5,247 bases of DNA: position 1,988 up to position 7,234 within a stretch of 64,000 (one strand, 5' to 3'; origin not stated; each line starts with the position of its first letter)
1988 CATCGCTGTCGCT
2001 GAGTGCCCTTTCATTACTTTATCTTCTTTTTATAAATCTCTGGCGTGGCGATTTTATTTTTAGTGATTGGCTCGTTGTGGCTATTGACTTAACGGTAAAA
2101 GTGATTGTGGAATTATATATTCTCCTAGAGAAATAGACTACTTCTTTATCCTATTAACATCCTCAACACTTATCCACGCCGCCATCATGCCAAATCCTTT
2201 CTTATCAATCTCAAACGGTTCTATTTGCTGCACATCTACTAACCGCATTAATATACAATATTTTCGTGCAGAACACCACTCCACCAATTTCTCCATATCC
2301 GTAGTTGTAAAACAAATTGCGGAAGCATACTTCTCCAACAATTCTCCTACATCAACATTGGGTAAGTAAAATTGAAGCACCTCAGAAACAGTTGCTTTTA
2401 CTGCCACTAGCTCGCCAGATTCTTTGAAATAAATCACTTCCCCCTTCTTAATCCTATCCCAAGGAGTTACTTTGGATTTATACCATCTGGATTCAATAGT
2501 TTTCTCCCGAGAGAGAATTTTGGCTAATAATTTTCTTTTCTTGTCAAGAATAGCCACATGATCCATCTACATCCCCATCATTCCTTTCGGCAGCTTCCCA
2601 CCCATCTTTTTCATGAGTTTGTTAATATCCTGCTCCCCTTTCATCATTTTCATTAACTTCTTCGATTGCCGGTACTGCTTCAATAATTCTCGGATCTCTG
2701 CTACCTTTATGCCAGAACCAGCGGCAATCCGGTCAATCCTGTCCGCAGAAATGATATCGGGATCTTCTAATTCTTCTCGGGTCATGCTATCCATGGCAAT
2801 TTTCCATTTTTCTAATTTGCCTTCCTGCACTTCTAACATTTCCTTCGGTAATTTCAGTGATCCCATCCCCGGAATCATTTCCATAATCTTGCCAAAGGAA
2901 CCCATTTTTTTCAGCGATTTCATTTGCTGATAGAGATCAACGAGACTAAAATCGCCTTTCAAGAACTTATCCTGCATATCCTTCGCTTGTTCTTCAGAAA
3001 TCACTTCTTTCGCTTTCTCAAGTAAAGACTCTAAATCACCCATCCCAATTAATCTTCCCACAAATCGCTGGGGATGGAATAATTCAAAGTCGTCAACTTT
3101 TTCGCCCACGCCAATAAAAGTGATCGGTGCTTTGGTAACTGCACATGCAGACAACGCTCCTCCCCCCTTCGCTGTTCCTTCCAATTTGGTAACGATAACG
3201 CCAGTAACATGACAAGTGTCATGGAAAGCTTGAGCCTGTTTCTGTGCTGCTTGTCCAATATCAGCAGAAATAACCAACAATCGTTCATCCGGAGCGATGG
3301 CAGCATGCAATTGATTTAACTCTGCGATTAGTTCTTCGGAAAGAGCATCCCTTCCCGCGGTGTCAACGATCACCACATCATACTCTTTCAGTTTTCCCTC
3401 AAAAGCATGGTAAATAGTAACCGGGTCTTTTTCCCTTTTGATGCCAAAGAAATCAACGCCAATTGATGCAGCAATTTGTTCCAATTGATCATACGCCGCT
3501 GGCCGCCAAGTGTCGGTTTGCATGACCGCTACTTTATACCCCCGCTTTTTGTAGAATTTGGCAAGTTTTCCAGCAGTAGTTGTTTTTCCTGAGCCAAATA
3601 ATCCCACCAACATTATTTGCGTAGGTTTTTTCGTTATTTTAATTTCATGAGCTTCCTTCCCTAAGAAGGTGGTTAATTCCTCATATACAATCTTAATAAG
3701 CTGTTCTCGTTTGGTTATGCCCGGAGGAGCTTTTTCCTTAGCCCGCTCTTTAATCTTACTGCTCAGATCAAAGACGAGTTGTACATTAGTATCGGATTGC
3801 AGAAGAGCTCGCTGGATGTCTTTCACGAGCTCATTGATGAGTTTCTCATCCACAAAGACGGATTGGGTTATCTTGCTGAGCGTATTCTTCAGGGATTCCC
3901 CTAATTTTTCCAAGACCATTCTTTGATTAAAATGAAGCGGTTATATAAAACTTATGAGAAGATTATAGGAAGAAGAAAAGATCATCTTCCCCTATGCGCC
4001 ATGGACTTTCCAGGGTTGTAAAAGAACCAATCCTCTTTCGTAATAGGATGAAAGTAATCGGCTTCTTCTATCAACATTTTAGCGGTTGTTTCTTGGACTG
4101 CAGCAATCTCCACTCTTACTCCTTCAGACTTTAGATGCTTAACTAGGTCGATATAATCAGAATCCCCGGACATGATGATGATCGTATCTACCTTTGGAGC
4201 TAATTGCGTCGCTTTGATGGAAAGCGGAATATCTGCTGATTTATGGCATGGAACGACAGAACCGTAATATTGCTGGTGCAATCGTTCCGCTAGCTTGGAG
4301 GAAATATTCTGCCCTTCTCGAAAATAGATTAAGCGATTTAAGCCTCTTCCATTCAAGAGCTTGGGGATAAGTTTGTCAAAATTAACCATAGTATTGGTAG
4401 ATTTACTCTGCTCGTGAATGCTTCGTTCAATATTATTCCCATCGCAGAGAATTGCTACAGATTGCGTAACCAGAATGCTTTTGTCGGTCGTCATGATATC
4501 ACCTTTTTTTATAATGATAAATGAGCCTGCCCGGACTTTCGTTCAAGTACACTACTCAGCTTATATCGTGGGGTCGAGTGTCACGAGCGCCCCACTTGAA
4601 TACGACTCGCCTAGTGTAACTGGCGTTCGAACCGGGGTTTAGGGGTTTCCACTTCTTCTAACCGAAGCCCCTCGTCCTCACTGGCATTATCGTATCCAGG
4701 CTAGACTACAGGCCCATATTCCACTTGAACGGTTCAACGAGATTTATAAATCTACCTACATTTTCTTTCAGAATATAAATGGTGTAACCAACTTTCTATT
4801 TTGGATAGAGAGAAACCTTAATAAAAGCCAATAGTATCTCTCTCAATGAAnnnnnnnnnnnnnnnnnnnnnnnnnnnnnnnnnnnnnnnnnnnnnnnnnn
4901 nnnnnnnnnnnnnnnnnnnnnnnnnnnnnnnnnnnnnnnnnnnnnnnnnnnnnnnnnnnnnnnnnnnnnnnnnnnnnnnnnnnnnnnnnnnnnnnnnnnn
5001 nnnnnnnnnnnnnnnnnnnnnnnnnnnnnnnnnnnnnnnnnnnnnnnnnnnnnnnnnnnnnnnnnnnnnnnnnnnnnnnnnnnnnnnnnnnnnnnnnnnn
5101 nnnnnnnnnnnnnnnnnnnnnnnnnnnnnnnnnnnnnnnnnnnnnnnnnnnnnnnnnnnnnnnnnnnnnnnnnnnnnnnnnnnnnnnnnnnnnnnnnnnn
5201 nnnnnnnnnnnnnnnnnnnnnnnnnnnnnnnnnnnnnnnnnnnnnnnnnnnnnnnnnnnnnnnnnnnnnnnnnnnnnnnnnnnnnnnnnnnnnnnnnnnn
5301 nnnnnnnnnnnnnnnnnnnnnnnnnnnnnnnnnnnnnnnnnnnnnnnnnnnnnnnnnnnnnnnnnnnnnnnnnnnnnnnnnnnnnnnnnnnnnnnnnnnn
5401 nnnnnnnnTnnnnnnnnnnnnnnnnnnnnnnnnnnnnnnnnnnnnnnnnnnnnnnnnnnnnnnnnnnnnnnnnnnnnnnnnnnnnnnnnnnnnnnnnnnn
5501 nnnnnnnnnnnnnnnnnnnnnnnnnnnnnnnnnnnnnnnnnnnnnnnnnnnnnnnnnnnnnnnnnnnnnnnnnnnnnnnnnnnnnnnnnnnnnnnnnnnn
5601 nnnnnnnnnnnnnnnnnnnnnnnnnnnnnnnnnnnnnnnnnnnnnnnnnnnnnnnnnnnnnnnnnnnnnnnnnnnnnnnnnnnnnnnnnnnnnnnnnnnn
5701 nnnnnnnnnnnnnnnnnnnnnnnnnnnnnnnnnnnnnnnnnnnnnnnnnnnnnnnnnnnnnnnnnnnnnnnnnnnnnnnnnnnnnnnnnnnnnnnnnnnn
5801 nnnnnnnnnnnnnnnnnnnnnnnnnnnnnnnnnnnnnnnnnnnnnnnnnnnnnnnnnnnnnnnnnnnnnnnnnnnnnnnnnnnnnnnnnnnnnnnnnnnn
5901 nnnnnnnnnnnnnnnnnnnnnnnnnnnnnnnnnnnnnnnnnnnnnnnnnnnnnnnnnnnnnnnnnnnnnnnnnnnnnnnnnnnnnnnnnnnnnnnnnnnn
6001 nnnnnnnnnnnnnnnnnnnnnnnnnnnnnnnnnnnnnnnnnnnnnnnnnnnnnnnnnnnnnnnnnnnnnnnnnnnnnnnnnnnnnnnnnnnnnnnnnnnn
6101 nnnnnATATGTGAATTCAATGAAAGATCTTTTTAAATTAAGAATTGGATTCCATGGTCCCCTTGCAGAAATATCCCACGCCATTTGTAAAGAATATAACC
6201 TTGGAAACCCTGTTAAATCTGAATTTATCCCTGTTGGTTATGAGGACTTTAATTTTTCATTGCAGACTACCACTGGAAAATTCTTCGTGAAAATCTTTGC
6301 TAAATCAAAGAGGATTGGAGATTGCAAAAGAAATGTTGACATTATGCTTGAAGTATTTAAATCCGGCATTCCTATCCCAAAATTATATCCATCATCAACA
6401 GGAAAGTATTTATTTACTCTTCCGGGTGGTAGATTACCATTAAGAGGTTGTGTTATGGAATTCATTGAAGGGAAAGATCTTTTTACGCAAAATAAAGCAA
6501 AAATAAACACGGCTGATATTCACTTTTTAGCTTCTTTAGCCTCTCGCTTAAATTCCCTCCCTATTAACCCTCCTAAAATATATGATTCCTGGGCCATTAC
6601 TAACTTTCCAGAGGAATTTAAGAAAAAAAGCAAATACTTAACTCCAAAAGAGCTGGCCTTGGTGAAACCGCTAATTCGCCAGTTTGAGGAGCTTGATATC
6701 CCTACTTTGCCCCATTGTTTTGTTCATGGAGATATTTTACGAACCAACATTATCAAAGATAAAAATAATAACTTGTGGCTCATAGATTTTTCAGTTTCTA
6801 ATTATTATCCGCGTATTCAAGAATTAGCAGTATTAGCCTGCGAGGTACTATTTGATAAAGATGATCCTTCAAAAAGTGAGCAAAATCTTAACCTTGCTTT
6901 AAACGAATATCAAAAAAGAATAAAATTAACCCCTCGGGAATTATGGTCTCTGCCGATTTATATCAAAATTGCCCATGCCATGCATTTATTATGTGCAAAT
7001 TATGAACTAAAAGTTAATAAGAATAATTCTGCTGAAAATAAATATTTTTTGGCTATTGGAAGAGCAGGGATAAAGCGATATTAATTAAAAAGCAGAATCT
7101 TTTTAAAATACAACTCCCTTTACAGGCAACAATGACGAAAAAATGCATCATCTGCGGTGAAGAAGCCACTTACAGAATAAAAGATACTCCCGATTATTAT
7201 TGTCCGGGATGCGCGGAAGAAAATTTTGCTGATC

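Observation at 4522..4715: tRNA-Arg(UCG) needs three introns removed, including D-loop and T-loop positions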

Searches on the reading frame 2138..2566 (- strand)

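Call 60: search_protein_families(library=pfam, proteins=[window:2138-2566:-], max_evalue=0.01)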
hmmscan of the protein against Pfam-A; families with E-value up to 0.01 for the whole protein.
window:2138-2566:- (142 aa): 1 family
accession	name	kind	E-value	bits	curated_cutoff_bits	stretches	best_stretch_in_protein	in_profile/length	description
PF04266.20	ASCH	-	0.005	17.9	21.2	0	12-82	6-67/103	ASCH domain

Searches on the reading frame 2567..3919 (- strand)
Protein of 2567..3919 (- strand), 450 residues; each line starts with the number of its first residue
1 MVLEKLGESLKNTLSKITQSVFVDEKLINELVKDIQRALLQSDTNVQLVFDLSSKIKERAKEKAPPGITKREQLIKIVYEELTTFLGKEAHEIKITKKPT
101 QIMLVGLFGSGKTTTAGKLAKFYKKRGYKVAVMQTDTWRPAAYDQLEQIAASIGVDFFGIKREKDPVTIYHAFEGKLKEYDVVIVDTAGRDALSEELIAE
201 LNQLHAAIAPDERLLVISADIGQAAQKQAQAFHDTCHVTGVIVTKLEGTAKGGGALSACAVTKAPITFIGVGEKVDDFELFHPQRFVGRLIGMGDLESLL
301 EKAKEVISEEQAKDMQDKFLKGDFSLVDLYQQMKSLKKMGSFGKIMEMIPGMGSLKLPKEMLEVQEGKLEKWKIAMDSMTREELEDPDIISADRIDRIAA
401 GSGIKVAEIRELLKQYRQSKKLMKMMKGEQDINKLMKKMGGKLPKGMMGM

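Call 13: find_encoding_contigs(protein=window:2567-3919:-, flank=3000, max_places=6)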
Protein window:2567-3919:- (450 aa): 1 contig read that carries it; 1 place shown.
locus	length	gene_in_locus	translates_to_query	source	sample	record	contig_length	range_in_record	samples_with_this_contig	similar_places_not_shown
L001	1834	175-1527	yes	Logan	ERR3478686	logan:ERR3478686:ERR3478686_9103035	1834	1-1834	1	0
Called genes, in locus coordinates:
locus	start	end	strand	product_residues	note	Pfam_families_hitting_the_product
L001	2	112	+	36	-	?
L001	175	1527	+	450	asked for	PF02881:SRP54_N, PF13401:AAA_22 (faint), PF00448:SRP54, PF01656:CbiA (weak), PF02978:SRP_SPB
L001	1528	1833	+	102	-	?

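Call 14: search_protein_families(library=pfam, proteins=[window:2567-3919:-])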
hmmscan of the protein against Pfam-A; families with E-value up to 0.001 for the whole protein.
window:2567-3919:- (450 aa): 9 families
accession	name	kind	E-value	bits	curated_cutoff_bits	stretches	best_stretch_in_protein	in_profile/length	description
PF00448.28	SRP54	-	1.8e-67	227.2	22.7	1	100-291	2-195/196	SRP54-type protein, GTPase domain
PF02978.25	SRP_SPB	-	1.4e-29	102.8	27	1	324-423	2-91/91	Signal peptide binding domain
PF02881.24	SRP54_N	-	4.6e-16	59.2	22.4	1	6-82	1-75/75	SRP54-type protein, helical bundle domain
PF01656.29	CbiA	-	2e-06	28.2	25.4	1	109-251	9-88/125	CobQ/CobB/MinD/ParA nucleotide binding domain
PF13401.12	AAA_22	-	5.9e-06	27.1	27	1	101-207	7-110/130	AAA domain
PF00009.33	GTP_EFTU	-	0.00014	21.9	26.5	1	101-229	5-112/188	Elongation factor Tu GTP binding domain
PF13479.12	AAA_24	-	0.00034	20.9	27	1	99-189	2-74/195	AAA domain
PF13604.12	AAA_30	-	0.00052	20.2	27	0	100-189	19-98/191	AAA domain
PF20720.3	nSTAND3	-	0.00061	20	27.2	0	94-142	12-61/155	Novel STAND NTPase 3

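Call 15: find_related_loci(query=window:2567-3919:-, collection=genome_contigs, flank=6000)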
Query window:2567-3919:- (450 aa) in genome_contigs; peptide patterns used: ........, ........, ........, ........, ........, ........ (x = any residue, [..] = any of these).
414 stretches matched a pattern; 364 encode a relative of the query (tblastn E <= 1e-3); the best 80 are kept; 80 distinct loci.
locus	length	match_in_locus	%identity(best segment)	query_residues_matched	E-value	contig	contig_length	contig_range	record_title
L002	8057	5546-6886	86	1-447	0e+0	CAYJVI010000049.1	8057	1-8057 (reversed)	MAG TPA_asm: uncultured Methanosarcinales archaeon isolate ERP125453_co1_290 genome assembly, contig: NODE_11054_length_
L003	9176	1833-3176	85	1-448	0e+0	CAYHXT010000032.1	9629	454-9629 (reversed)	MAG TPA_asm: uncultured Methanosarcinales archaeon isolate ERP119705_co16_404 genome assembly, contig: NODE_5658_length_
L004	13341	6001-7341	85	1-447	0e+0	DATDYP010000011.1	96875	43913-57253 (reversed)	MAG TPA_asm: Candidatus Nanoarchaeia archaeon isolate SMAG_U8168 k141_697460, whole genome shotgun sequence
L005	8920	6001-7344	87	1-448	0e+0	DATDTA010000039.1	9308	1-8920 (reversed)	MAG TPA_asm: Candidatus Nanoarchaeia archaeon isolate SMAG_U8017 k141_1198169, whole genome shotgun sequence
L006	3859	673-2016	86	1-448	0e+0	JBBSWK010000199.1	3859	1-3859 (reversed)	MAG: Nanoarchaeota archaeon isolate H51-bin025_1 H51_bin025_1_000000000203, whole genome shotgun sequence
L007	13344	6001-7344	87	1-448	0e+0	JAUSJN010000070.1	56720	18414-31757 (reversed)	MAG: Nanoarchaeota archaeon isolate E14_metabat.bin.302 E14_k141_192698, whole genome shotgun sequence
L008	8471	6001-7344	82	1-448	0e+0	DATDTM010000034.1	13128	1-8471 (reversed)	MAG TPA_asm: Candidatus Nanoarchaeia archaeon isolate SMAG_U8031 k141_2415323, whole genome shotgun sequence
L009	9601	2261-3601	87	1-447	0e+0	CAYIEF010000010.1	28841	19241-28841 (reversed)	MAG TPA_asm: uncultured Methanosarcinales archaeon isolate ERP119705_co19_172 genome assembly, contig: NODE_1167_length_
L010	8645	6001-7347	85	1-449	0e+0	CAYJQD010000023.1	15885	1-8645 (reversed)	MAG TPA_asm: uncultured Methanosarcinales archaeon isolate ERP125453_co1_474 genome assembly, contig: NODE_3811_length_1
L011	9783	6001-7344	86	1-448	0e+0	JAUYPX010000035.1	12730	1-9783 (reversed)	MAG: Nanoarchaeota archaeon isolate C4_metabat.bin.63 C4_k141_144689, whole genome shotgun sequence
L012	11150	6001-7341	84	1-447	0e+0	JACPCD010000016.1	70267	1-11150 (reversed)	MAG: Candidatus Woesearchaeota archaeon isolate NC_groundwater_274_Ag_S-0.2um_44_14 S5_GD2017_2_S2_scaffold_1333, whole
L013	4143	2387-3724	85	1-446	0e+0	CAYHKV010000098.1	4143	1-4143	MAG TPA_asm: uncultured Methanosarcinales archaeon isolate ERP119705_co13_634 genome assembly, contig: NODE_27689_length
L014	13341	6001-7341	81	1-447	0e+0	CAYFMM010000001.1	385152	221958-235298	MAG TPA_asm: uncultured Methanosarcinales archaeon isolate ERP019367_co1_44 genome assembly, contig: NODE_30_length_3851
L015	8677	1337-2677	84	1-447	0e+0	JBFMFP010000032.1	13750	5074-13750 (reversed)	MAG: Nanoarchaeota archaeon isolate MAG274 MAG274_33, whole genome shotgun sequence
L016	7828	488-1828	85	1-447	0e+0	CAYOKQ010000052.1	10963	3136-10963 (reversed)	MAG TPA_asm: uncultured Methanosarcinales archaeon isolate binchicken_co125_1105 genome assembly, contig: NODE_12218_len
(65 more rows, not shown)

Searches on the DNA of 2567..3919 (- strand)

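Call 29: search_rna_families(sources=[L007, L077, L055, L006, L034, L035, L012, L041, L004, L046, L053, L057, L078], threshold=gathering)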
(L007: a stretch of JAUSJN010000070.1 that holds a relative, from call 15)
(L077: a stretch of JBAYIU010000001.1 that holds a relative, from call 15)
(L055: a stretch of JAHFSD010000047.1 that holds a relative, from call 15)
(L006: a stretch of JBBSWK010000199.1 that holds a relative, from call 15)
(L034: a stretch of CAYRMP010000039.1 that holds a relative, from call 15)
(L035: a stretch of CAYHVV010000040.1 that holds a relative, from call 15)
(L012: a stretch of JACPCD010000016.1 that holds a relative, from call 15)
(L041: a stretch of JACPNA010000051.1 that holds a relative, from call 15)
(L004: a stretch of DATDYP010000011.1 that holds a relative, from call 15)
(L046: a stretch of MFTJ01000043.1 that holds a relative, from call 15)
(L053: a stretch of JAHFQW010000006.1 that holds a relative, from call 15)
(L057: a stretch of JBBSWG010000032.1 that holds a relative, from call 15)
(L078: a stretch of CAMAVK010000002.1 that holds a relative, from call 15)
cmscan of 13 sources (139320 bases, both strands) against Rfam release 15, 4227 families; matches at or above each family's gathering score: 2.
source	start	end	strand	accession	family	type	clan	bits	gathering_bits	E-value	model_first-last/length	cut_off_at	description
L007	5212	5315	+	RF00005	tRNA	Gene; tRNA;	CL00001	48.6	29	5.3e-07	1-71/71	no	tRNA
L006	1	54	+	RF00005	tRNA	Gene; tRNA;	CL00001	35.4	29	0.0022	18-71/71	5'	tRNA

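Call 54: search_rna_families(sources=[L009, L075, L044, L038], threshold=gathering)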
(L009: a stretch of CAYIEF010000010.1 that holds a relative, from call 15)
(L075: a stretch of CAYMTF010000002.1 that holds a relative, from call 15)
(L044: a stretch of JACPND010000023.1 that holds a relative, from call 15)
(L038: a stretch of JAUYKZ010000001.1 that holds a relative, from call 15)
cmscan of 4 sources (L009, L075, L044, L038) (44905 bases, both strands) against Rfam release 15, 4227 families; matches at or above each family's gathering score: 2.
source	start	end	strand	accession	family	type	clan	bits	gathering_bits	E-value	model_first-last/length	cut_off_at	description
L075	2491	2564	+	RF00005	tRNA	Gene; tRNA;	CL00001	61.1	29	6.4e-11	1-71/71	no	tRNA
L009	1330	1401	+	RF00005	tRNA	Gene; tRNA;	CL00001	59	29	2.3e-10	1-71/71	no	tRNA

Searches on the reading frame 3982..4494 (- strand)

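Call 14: search_protein_families(library=pfam, proteins=[window:3982-4494:-])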
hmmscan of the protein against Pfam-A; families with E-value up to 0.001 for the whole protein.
window:3982-4494:- (170 aa): 1 family
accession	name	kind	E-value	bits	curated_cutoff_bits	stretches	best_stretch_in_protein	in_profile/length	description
PF01936.24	NYN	-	2e-20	74.2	24.2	1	13-151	2-144/145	NYN domain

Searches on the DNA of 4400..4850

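Call 4: search_rna_families(source=window, start=4400, end=4850, threshold=evalue, max_evalue=10, show_alignments=5)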
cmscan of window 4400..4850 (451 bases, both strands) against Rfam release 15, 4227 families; matches with E-value up to 10: 5.
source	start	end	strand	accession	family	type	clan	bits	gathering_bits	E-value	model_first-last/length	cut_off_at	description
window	4754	4838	-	RF02528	SSRC41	Gene; sRNA;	-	21.1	60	3.1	1-111/111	no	Streptococcus sRNA SSRC41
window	4492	4533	-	RF03084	DUF2815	Gene; sRNA;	-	16.3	41.2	2.8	1-62/62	no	DUF2815 RNA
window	4629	4655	-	RF01843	neisseria_FSE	Cis-reg; frameshift_element;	-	13.9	50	4.6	6-33/40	no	neiserria ribosomal frameshift element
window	4748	4850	-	RF01261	snR82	Gene; snRNA; snoRNA; HACA-box;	CL00040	11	60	4.5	156-270/270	5'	Small nucleolar RNA snR82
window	4404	4419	+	RF01151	snoU82P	Gene; snRNA; snoRNA; CD-box;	-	9.3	42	8.5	40-55/55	no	Small nucleolar RNA U82P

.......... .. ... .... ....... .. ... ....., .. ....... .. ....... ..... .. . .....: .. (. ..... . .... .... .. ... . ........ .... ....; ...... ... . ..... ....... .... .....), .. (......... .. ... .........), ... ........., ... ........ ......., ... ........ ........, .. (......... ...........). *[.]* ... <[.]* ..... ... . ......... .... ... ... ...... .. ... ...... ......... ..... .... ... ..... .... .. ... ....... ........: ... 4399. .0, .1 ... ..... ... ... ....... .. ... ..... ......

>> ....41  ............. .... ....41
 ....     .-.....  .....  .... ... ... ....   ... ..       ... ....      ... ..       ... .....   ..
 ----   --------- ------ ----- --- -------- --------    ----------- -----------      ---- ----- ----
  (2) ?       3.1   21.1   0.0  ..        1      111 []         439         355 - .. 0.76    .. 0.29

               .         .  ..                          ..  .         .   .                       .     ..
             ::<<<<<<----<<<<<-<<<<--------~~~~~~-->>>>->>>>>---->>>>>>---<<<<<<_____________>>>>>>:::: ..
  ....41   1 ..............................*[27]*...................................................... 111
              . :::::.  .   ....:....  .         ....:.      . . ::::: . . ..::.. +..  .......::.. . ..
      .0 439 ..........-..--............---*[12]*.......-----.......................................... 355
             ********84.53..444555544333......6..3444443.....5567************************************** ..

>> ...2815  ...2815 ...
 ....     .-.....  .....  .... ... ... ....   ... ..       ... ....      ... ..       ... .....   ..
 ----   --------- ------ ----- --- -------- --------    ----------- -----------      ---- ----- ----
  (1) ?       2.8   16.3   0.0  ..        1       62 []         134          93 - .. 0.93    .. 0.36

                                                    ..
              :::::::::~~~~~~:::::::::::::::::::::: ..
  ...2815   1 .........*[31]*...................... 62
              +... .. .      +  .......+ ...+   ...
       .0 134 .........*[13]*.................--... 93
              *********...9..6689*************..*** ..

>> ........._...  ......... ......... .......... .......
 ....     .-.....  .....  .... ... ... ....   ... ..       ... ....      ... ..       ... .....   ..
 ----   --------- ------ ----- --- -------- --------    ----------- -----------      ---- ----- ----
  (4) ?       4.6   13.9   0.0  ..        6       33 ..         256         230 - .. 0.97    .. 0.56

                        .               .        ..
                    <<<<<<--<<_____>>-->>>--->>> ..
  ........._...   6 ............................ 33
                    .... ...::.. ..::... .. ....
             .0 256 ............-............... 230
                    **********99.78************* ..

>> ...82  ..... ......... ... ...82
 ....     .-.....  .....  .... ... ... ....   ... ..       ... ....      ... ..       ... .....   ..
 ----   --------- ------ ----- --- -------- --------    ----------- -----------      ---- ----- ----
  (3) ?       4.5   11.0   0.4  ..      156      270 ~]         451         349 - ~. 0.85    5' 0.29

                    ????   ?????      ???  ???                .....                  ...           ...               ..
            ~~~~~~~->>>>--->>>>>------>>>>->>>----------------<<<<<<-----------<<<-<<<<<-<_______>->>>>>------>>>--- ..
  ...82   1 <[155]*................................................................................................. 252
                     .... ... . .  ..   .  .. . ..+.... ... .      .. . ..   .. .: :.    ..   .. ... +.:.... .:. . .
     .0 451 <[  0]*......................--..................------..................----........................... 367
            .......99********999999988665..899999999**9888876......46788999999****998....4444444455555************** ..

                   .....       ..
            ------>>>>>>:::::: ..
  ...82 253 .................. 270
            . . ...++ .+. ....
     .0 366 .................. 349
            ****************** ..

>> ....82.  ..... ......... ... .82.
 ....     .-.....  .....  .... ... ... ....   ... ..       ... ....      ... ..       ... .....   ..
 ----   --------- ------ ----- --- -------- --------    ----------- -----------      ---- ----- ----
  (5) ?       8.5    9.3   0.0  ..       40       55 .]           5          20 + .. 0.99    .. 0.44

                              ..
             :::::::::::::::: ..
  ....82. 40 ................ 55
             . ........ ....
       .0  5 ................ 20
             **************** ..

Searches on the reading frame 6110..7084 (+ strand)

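Call 14: search_protein_families(library=pfam, proteins=[window:6110-7084:+])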
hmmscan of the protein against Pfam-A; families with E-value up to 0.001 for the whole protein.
window:6110-7084:+ (324 aa): 2 families
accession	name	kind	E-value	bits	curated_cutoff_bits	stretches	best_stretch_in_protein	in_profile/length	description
PF01636.29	APH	-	2.5e-17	63.9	23.2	1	39-253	4-219/239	Phosphotransferase enzyme family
PF01633.27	Choline_kinase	-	1.6e-06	28.1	29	1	182-256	141-217/300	Choline/ethanolamine kinase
